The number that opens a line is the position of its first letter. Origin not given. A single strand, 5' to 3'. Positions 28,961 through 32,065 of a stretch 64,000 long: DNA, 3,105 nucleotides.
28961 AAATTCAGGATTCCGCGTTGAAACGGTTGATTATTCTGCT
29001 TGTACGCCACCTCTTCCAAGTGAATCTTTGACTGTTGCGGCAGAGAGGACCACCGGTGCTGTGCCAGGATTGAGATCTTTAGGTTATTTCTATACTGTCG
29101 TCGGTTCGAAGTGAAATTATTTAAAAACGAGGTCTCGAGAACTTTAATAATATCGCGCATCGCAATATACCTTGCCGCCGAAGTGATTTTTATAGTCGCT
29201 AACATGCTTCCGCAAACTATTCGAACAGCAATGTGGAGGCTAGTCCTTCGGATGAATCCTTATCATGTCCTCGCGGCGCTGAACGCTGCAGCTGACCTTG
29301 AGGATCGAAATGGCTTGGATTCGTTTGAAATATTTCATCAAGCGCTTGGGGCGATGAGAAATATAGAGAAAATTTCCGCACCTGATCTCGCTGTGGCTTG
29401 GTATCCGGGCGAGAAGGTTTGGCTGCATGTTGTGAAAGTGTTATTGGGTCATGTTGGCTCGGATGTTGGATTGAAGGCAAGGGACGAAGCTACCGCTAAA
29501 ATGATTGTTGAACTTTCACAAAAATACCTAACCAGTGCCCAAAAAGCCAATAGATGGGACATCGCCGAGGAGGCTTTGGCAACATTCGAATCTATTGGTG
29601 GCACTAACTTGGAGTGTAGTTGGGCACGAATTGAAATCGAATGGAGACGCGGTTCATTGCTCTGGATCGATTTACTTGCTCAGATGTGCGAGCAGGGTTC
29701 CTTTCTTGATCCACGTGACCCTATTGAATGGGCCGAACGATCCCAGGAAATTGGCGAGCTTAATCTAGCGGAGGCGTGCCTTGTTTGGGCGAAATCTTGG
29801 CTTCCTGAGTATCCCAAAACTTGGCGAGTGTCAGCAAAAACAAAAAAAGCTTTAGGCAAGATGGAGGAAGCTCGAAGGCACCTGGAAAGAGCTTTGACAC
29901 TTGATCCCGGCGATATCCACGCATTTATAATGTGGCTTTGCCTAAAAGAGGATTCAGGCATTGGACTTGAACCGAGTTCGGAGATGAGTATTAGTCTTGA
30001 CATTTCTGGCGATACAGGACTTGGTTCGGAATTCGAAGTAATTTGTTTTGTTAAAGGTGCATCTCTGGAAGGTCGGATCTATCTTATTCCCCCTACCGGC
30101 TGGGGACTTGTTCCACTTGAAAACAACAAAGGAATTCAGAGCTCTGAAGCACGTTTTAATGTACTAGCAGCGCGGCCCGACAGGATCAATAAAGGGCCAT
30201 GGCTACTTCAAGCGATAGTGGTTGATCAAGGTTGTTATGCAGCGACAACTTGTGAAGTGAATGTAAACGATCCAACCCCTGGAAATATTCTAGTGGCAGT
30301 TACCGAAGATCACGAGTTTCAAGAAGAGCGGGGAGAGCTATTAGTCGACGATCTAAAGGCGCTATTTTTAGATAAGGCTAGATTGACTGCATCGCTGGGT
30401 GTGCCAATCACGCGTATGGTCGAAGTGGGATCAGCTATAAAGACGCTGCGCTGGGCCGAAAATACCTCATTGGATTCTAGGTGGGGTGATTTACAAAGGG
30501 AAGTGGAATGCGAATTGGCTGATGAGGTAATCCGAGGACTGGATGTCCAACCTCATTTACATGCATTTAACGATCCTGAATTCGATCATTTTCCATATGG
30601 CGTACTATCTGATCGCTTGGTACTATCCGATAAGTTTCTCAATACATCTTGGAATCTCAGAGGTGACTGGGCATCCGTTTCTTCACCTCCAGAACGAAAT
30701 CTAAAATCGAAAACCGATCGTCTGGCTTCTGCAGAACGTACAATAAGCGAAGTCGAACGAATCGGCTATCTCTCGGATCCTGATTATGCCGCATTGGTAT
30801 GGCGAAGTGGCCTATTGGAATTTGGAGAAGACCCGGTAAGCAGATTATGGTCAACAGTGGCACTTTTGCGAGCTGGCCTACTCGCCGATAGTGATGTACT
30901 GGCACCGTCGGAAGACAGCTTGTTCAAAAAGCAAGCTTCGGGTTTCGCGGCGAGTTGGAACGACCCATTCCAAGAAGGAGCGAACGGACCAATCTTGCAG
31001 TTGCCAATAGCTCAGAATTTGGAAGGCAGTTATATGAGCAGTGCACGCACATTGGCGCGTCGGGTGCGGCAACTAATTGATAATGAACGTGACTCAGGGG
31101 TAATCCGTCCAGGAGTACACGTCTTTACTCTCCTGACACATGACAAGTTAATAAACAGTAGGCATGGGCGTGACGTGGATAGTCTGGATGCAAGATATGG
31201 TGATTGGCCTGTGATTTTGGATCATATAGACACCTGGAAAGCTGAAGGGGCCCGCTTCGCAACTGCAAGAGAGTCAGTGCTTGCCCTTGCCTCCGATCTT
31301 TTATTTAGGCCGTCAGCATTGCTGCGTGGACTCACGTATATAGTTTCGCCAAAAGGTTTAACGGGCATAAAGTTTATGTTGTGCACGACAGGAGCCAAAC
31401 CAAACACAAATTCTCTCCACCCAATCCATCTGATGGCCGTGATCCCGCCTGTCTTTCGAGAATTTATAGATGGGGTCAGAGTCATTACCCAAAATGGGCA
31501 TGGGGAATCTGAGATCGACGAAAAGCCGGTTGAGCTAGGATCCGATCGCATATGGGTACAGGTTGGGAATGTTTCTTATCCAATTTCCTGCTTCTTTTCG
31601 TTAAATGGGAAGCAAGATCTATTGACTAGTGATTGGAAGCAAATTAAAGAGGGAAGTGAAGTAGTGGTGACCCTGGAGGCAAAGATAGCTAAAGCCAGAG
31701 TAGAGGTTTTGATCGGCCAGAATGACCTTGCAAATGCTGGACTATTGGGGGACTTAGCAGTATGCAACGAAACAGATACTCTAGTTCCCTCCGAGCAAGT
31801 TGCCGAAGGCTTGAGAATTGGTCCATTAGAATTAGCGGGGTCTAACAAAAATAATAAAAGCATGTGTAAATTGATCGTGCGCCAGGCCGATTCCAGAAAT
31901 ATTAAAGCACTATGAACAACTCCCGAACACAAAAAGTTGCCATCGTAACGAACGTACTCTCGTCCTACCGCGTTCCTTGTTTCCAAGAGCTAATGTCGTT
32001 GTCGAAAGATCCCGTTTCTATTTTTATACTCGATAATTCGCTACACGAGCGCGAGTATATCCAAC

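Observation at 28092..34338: Translationally coupled methyltransferase / 934-aa orphan / double-GT operon: candidate undescribed exopolysaccharide module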

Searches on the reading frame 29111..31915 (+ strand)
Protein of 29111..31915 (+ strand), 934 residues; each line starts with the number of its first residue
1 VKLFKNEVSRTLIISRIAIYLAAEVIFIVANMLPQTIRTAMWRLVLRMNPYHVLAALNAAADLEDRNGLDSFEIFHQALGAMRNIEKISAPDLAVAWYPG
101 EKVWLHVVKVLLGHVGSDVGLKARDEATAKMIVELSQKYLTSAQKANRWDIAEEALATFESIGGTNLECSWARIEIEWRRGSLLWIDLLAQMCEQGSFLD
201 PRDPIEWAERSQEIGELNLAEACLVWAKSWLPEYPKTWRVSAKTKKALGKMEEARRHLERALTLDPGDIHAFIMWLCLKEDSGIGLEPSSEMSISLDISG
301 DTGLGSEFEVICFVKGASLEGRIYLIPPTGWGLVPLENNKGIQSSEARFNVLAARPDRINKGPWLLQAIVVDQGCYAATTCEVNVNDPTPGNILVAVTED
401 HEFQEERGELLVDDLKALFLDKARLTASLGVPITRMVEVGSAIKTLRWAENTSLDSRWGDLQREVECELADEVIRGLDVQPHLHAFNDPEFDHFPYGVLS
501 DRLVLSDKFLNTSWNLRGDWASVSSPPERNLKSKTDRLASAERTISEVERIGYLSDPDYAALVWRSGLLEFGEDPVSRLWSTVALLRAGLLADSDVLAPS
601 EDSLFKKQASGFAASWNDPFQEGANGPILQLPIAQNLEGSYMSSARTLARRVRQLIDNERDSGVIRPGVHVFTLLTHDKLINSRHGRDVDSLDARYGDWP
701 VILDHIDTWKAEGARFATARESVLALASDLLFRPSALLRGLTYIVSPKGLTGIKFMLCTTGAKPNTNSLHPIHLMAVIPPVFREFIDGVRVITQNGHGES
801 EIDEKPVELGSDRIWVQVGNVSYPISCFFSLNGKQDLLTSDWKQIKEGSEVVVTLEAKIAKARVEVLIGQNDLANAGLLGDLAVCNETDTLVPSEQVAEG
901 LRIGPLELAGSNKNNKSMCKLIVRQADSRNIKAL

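Call 4: search_protein_families(library=pfam, proteins=[window:29111-31915:+], max_evalue=0.1)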
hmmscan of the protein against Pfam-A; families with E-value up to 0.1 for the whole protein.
window:29111-31915:+ (934 aa): 5 families
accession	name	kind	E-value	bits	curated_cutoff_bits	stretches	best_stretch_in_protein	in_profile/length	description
PF13428.12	TPR_14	-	0.00013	22.8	23.5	1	235-273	1-39/44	Tetratricopeptide repeat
PF07719.23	TPR_2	-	0.0053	17.2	27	1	246-268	12-34/34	Tetratricopeptide repeat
PF00515.34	TPR_1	-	0.01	16.1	27.8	1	247-267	13-33/34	Tetratricopeptide repeat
PF13181.12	TPR_8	-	0.018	15.6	25.7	1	242-267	8-33/34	Tetratricopeptide repeat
PF14559.12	TPR_19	-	0.089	13.6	25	0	248-270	4-26/68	Tetratricopeptide repeat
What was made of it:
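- On TPR repeat proteins: In the window protein a single Pfam TPR_14 hit falls just below the cut-off (22.8 against 23.5 bits, call 4).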

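Call 5: search_protein_families(library=ncbifam, proteins=[window:29111-31915:+], max_evalue=0.1)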
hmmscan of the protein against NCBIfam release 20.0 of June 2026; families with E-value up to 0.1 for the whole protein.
window:29111-31915:+ (934 aa): 1 family
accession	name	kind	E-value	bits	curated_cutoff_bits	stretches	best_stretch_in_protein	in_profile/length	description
NF052415.1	T3SS_chap_SctY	equivalog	0.096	13.2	70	0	233-263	75-105/106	type III secretion apparatus assembly chaperone SctY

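Call 12: find_homologous_proteins(query=window:29111-31912:+, max_evalue=0.001)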
Query window:29111-31912:+ (934 aa): 1 proteins with E <= 0.001 among 8000 candidates.
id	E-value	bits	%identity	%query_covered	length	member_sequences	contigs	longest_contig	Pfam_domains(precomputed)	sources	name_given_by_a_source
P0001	0.0e+0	2025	100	95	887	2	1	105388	-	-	-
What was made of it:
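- Checked: One gene call starts the 934-aa protein at M48 (call 12).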

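Call 13: search_solved_structures(query=window:29111-31912:+, max_evalue=1)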
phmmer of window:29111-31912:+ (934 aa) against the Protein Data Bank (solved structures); distinct sequences matched with E-value up to 1: 15.
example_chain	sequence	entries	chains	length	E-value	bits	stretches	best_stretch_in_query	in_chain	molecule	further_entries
8far_A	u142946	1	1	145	0.0014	20.1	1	186-272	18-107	I432-1-CC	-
6b85_J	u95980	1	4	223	0.0015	20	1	186-272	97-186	TMHC4_R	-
8cus_A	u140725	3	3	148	0.0032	19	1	186-272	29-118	I432-1(NaCl) Chain A | I432-1(Imd) Chain A | I432-1-X3 Chain A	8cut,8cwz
11kc_A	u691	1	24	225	0.0099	17.3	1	186-273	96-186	Designed nanoparticle O43-TM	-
1w3b_A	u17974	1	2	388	0.013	16.9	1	213-274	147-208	UDP-N-ACETYLGLUCOSAMINE--PEPTIDE N-ACETYLGLUCOSAMINYLTRANSFERASE 110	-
6eou_A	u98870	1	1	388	0.014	16.9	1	213-274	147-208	UDP-N-acetylglucosamine--peptide N-acetylglucosaminyltransferase 110 kDa subunit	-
8fwd_1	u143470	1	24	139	0.034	15.6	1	186-272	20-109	O43-rpxdoc-EK1_B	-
7yea_A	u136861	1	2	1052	0.2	13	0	213-274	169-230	UDP-N-acetylglucosamine--peptide N-acetylglucosaminyltransferase 110 kDa subunit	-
7yeh_B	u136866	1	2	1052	0.2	13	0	213-274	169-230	UDP-N-acetylglucosamine--peptide N-acetylglucosaminyltransferase 110 kDa subunit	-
7ntf_A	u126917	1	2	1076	0.21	13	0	213-274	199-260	Isoform 1 of UDP-N-acetylglucosamine--peptide N-acetylglucosaminyltransferase 110 kDa subu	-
6fo1_G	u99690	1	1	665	0.6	11.4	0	198-271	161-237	RNA polymerase II-associated protein 3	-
6zbk_A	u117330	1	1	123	0.75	11.1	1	196-271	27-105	RNA polymerase II-associated protein 3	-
6fd7_A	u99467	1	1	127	0.82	11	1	196-271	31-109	RNA polymerase II-associated protein 3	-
5fzr_A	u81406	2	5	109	0.84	10.9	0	246-276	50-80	DESIGNED TPR PROTEIN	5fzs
4cgv_A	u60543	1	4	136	0.97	10.7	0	196-271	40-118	RNA POLYMERASE II-ASSOCIATED PROTEIN 3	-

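Call 21: find_encoding_contigs(protein=P0001, flank=10000, max_places=4)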
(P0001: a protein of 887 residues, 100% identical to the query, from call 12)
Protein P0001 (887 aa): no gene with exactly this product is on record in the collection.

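Call 26: search_protein_families(library=padloc, proteins=[window:29111-31915:+], max_evalue=0.01)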
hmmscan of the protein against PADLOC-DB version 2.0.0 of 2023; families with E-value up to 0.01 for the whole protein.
window:29111-31915:+ (934 aa): 0 families

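Call 27: search_protein_families(library=phrogs, proteins=[window:29111-31915:+], max_evalue=0.1)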
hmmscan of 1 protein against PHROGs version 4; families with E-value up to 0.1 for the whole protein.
window:29111-31915:+ (934 aa): 0 families

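Call 28: search_protein_representatives(protein=window:29111-31912:+)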
Query: 934 residues. Proteins with E-value up to 0.001 (for the whole library): 105; up to 1e-10: 70; up to 1e-30: 32. The best 105 are listed.
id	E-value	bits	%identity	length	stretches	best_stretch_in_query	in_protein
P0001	0.0e+00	2025.3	100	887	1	48-934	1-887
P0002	2.2e-162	558.9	37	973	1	22-909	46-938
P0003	2.1e-150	519.3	37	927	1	14-816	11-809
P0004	3.3e-148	512.0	36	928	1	8-832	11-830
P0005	3.8e-148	511.8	38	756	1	18-755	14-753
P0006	3.1e-133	462.5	36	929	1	16-790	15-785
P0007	3.3e-133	462.4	37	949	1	22-817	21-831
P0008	1.5e-131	456.9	35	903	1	23-872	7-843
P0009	7.6e-131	454.6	38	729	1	195-910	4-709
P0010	3.6e-126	439.1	35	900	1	15-831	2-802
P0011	3.5e-119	416.0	36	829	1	9-804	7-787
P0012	5.6e-118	412.0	36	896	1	21-781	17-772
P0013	5.5e-116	405.4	36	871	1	13-828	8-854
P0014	3.7e-114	399.3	38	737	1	197-834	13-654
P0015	1.3e-112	394.2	40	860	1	16-736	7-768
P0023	1.3e-50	189.1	30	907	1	210-749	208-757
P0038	1.4e-22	96.3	31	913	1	345-716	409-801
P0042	4.7e-21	91.2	27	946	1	245-726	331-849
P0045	1.0e-18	83.5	30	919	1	347-723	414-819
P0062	1.7e-12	62.9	27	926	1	233-707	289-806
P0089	1.2e-05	40.3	26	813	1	347-780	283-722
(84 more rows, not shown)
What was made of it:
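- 29111..31915 (+): X: 934-aa multidomain protein, a member of an unannotated family. Domain order is N-terminal helix, TPR, Ig-like sandwich, CE4-fold barrel, beta domains. Family in call 28.
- Checked: The exhaustive search finds 105 relatives at E<=1e-3 and 70 at E<=1e-10 (call 28).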

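Call 35: search_protein_families(library=pfam, alignment_id=A3, max_evalue=0.01)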
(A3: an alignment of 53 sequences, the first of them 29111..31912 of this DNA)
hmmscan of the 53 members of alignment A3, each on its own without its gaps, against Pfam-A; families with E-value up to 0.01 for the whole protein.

A. member 1, window:29111-31912:+ (934 aa): 2 families
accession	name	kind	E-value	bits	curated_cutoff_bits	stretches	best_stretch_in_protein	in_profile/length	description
PF13428.12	TPR_14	-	0.00013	22.8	23.5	1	235-273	1-39/44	Tetratricopeptide repeat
PF07719.23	TPR_2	-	0.0053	17.2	27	0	246-268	12-34/34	Tetratricopeptide repeat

B. families by the number of members that match (of 53 scanned): 41 families (the first 25 are shown)
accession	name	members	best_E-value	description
PF07719.23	TPR_2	39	1.8e-30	Tetratricopeptide repeat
PF13428.12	TPR_14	36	5.8e-20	Tetratricopeptide repeat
PF13432.12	TPR_16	29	1.8e-17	Tetratricopeptide repeat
PF13181.12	TPR_8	27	4.9e-30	Tetratricopeptide repeat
PF13414.12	TPR_11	27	8.5e-25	TPR repeat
PF14559.12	TPR_19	27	2.9e-22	Tetratricopeptide repeat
PF00515.34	TPR_1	19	2e-28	Tetratricopeptide repeat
PF12895.13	ANAPC3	18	5.4e-12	Anaphase-promoting complex, cyclosome, subunit 3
PF13424.12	TPR_12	17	2.1e-17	Tetratricopeptide repeat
PF13431.12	TPR_17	16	6.3e-21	Tetratricopeptide repeat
PF23914.1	TPR_CcmH_CycH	14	9e-12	Cytochrome c-type biogenesis protein H TPR domain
PF13371.12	TPR_9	12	1.3e-13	Tetratricopeptide repeat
PF13176.12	TPR_7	7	9.9e-14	Tetratricopeptide repeat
PF13174.12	TPR_6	7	2.4e-10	Tetratricopeptide repeat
PF25068.1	ARM_TT21_4th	5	0.00011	Tetratricopeptide repeat protein 21 forth ARM domain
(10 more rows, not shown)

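Call 37: find_encoding_contigs(protein=P0002, flank=8000, max_places=3)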
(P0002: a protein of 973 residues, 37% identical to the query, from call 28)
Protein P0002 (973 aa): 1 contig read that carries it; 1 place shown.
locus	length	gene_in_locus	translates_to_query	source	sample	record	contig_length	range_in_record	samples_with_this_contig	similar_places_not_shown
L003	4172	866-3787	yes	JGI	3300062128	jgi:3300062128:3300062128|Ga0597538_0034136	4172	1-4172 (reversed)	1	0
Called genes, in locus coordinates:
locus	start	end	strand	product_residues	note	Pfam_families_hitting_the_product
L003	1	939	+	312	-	?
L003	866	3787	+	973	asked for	-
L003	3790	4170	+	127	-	?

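Call 38: find_encoding_contigs(protein=P0004, flank=8000, max_places=3)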
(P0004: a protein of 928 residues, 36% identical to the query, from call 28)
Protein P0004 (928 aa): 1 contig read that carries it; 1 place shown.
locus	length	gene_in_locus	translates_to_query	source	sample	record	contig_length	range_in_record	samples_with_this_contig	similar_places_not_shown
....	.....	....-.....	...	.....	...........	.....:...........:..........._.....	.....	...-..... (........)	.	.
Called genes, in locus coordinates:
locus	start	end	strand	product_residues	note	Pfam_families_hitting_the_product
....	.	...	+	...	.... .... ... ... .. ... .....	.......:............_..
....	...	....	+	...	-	-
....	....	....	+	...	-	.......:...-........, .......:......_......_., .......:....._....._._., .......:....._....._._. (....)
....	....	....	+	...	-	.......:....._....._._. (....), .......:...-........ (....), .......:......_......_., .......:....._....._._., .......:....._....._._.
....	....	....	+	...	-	-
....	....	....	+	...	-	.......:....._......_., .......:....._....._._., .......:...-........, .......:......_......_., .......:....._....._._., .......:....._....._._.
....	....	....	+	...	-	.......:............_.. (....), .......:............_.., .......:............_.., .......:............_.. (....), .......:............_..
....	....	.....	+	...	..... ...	-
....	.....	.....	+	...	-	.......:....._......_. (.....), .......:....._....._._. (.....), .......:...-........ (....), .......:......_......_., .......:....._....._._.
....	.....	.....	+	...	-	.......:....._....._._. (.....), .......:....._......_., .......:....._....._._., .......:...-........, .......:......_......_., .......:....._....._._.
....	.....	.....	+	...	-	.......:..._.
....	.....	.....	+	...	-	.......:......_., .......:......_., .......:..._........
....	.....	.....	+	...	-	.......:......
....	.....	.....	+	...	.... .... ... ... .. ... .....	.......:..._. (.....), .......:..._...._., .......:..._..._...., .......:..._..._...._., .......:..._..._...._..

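Call 39: find_encoding_contigs(protein=P0007, flank=8000, max_places=2)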
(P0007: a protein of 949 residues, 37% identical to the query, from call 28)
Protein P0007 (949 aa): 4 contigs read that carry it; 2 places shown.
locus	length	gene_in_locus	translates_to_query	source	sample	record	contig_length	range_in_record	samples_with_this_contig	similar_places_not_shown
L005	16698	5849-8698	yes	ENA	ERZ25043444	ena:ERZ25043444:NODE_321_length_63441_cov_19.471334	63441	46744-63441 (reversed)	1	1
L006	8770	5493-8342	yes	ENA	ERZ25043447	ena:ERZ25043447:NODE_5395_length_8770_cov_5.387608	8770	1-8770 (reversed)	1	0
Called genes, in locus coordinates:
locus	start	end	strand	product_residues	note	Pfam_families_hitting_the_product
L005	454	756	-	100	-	-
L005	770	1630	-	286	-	PF00378:ECH_1, PF16113:ECH_2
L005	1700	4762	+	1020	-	PF07690:MFS_1, PF03219:TLC, PF02985:HEAT (faint), PF13646:HEAT_2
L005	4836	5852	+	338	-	PF08241:Methyltransf_11, PF08242:Methyltransf_12, PF13649:Methyltransf_25, PF13847:Methyltransf_31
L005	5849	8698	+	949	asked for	-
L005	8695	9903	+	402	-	-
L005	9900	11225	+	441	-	PF04932:Wzy_C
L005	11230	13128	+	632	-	PF13522:GATase_6, PF13537:GATase_7, PF00733:Asn_synthase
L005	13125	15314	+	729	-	PF08240:ADH_N (weak), PF00107:ADH_zinc_N, PF01408:GFO_IDH_MocA, PF02894:GFO_IDH_MocA_C, PF22725:GFO_IDH_MocA_C3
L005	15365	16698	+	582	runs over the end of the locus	PF16889:Hepar_II_III_N, PF07940:Hepar_II_III_C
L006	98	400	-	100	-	-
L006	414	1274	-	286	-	PF00378:ECH_1, PF16113:ECH_2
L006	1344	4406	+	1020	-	PF07690:MFS_1, PF03219:TLC, PF02985:HEAT (faint), PF13646:HEAT_2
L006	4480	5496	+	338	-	PF08241:Methyltransf_11, PF08242:Methyltransf_12, PF13649:Methyltransf_25, PF13847:Methyltransf_31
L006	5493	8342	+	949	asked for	-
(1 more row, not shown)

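Call 40: find_encoding_contigs(protein=P0010, flank=8000, max_places=2)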
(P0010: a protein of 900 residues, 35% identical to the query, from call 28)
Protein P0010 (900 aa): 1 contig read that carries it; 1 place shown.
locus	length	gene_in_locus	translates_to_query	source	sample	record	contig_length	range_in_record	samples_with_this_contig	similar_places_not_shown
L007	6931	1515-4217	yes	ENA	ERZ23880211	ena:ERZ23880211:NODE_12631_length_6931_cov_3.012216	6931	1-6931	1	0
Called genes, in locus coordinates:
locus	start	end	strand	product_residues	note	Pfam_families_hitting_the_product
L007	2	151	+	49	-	?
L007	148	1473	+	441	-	PF04932:Wzy_C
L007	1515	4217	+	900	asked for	PF07719:TPR_2 (faint), PF13432:TPR_16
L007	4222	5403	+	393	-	PF20706:GT4-conflict, PF00534:Glycos_transf_1, PF13692:Glyco_trans_1_4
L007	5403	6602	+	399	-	PF13439:Glyco_transf_4, PF13579:Glyco_trans_4_4, PF20706:GT4-conflict, PF00534:Glycos_transf_1, PF13692:Glyco_trans_1_4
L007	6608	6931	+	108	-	?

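Call 41: find_encoding_contigs(protein=P0023, flank=8000, max_places=2)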
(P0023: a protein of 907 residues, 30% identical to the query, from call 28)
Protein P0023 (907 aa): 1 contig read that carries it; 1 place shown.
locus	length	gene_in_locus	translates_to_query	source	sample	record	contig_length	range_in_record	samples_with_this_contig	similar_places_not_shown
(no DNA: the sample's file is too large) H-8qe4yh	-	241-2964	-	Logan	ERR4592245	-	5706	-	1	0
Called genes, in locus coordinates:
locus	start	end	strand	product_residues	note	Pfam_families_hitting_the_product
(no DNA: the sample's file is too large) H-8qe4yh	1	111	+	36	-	?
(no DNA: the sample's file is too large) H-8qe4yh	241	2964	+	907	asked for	-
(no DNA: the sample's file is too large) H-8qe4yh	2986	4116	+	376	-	PF13439:Glyco_transf_4, PF13579:Glyco_trans_4_4, PF20706:GT4-conflict (weak), PF00534:Glycos_transf_1, PF13692:Glyco_trans_1_4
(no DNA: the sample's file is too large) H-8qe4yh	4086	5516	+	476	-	PF13462:Thioredoxin_4, PF01323:DSBA, PF13743:Thioredoxin_5 (faint), PF13462:Thioredoxin_4, PF13098:Thioredoxin_2, PF01323:DSBA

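Call 42: find_encoding_contigs(protein=P0042, flank=8000, max_places=2)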
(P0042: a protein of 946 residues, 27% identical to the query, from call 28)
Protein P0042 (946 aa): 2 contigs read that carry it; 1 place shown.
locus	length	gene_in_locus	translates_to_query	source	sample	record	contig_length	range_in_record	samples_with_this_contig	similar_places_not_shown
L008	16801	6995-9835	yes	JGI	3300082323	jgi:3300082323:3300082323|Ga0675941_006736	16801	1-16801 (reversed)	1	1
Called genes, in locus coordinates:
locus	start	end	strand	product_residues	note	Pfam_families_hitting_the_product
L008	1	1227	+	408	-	?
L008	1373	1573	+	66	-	-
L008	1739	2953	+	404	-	PF13439:Glyco_transf_4, PF13579:Glyco_trans_4_4, PF00534:Glycos_transf_1, PF13692:Glyco_trans_1_4, PF13524:Glyco_trans_1_2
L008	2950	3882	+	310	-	-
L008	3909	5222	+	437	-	PF03721:UDPG_MGDP_dh_N, PF00984:UDPG_MGDP_dh, PF03720:UDPG_MGDP_dh_C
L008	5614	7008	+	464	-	PF04932:Wzy_C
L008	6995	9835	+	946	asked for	PF25058:ARM_TT21 (faint), PF00515:TPR_1 (faint), PF07719:TPR_2 (faint), PF13181:TPR_8 (faint), PF13414:TPR_11 (faint), PF13428:TPR_14 (faint), PF12895:ANAPC3 (weak), PF25062:ARM_TT21_N (weak), +3 more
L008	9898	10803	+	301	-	PF00535:Glycos_transf_2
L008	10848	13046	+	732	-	PF16889:Hepar_II_III_N, PF07940:Hepar_II_III_C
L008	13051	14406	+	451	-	PF00534:Glycos_transf_1 (weak)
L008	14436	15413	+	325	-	PF01408:GFO_IDH_MocA, PF03807:F420_oxidored (faint), PF02894:GFO_IDH_MocA_C, PF22725:GFO_IDH_MocA_C3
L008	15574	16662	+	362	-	PF01073:3Beta_HSD, PF01370:Epimerase, PF05368:NmrA (weak), PF13460:NAD_binding_10, PF16363:GDP_Man_Dehyd, PF07993:NAD_binding_4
